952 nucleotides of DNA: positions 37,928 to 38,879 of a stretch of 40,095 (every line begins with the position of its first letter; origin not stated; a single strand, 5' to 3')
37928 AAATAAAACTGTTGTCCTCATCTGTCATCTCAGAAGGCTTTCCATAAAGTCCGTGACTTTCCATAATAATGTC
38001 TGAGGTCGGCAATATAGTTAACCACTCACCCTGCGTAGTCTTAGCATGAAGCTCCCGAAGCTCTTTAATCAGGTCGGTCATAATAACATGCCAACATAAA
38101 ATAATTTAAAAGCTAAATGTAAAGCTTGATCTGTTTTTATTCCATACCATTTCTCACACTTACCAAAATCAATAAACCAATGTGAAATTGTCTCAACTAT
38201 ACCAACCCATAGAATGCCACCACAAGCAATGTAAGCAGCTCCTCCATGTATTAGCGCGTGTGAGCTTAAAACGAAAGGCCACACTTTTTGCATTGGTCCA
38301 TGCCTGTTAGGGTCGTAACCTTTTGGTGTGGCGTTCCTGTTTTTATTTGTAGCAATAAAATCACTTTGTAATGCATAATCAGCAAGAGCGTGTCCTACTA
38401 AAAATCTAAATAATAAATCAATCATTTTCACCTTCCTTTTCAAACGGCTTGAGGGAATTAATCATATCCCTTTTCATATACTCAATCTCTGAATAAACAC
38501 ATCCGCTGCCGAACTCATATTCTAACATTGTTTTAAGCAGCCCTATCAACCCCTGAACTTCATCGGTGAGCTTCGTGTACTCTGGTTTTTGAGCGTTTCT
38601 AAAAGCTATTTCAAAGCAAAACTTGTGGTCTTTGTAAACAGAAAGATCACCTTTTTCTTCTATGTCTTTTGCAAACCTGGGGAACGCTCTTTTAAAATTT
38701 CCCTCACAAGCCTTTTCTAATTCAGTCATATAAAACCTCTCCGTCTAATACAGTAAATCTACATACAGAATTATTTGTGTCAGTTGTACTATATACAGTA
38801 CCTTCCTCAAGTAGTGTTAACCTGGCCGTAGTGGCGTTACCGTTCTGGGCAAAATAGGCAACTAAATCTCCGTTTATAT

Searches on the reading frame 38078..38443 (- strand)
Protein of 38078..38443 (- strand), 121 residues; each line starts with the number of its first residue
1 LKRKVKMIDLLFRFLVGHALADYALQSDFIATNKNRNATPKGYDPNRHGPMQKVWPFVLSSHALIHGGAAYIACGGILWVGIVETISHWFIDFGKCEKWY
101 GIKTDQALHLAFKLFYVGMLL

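Call 30: search_protein_families(library=pfam, max_evalue=0.01, proteins=[window:38078-38443:-])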
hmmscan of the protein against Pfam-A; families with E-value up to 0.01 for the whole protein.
window:38078-38443:- (121 aa): 1 family
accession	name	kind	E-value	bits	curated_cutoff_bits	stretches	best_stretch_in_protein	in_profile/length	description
PF11750.13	DUF3307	-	5.5e-08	33.3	23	1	10-110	1-99/127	Protein of unknown function (DUF3307)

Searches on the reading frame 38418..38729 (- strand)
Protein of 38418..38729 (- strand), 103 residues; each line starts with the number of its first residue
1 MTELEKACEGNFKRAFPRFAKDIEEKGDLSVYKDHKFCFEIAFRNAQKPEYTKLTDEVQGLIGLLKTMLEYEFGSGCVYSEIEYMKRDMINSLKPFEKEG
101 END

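Call 30: search_protein_families(library=pfam, max_evalue=0.01, proteins=[window:38418-38729:-])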
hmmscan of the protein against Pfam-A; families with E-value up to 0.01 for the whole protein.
window:38418-38729:- (103 aa): 0 families

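Call 93: search_protein_families(library=phrogs, max_evalue=0.001, proteins=[window:38418-38729:-])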
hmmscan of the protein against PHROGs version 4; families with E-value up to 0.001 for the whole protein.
window:38418-38729:- (103 aa): 1 family
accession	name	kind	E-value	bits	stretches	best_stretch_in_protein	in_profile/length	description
phrog_34735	-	unknown function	0.00097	20.7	1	4-85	10-86/110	-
